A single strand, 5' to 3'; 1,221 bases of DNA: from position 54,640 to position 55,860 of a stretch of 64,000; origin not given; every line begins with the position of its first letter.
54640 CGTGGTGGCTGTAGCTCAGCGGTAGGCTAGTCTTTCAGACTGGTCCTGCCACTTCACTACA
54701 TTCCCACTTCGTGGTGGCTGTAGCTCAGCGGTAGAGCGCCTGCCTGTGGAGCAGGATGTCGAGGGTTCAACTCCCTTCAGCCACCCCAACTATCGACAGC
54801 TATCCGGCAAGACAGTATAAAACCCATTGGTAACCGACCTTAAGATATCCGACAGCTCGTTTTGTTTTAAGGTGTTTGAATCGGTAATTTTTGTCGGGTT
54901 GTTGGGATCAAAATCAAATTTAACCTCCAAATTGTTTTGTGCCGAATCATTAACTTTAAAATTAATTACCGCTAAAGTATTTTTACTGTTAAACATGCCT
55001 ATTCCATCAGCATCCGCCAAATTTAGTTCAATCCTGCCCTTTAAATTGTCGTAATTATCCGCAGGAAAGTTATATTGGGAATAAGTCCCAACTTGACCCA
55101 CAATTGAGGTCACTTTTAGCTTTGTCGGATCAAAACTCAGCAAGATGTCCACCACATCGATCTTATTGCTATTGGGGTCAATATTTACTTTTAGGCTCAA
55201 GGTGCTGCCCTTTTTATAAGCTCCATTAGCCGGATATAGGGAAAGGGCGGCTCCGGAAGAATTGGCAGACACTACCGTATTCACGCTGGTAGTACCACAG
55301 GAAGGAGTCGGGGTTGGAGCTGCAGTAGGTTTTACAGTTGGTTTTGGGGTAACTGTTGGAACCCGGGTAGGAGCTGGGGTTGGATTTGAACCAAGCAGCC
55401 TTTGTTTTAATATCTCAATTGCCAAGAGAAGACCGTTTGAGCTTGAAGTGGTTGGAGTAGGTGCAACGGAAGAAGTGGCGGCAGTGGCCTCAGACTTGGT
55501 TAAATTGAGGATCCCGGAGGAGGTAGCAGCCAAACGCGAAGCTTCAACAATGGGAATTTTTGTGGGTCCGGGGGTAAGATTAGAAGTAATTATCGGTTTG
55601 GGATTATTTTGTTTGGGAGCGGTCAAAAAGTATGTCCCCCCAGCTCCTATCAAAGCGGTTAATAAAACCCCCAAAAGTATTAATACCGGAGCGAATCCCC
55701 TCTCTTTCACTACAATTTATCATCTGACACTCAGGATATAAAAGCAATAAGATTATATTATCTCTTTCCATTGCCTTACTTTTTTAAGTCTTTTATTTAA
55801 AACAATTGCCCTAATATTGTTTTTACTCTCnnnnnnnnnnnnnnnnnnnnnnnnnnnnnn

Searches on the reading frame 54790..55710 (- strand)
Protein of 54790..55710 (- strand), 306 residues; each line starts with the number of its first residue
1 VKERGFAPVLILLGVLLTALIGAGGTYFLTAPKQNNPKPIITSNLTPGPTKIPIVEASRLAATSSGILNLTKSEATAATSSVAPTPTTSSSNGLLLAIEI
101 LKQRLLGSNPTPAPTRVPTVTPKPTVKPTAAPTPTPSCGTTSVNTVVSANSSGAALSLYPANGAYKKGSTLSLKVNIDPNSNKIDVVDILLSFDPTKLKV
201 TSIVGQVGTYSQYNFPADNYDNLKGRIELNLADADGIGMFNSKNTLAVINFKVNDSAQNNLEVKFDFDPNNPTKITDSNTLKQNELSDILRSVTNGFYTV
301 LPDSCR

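Call 67: search_protein_families(library=pfam, proteins=[window:54790-55710:-], max_evalue=0.0001)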
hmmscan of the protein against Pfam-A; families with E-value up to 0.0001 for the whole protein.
window:54790-55710:- (306 aa): 1 family
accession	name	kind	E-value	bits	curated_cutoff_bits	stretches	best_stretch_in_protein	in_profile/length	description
PF00963.24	Cohesin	-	2.1e-08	34.9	24.1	1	164-264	10-117/139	Cohesin domain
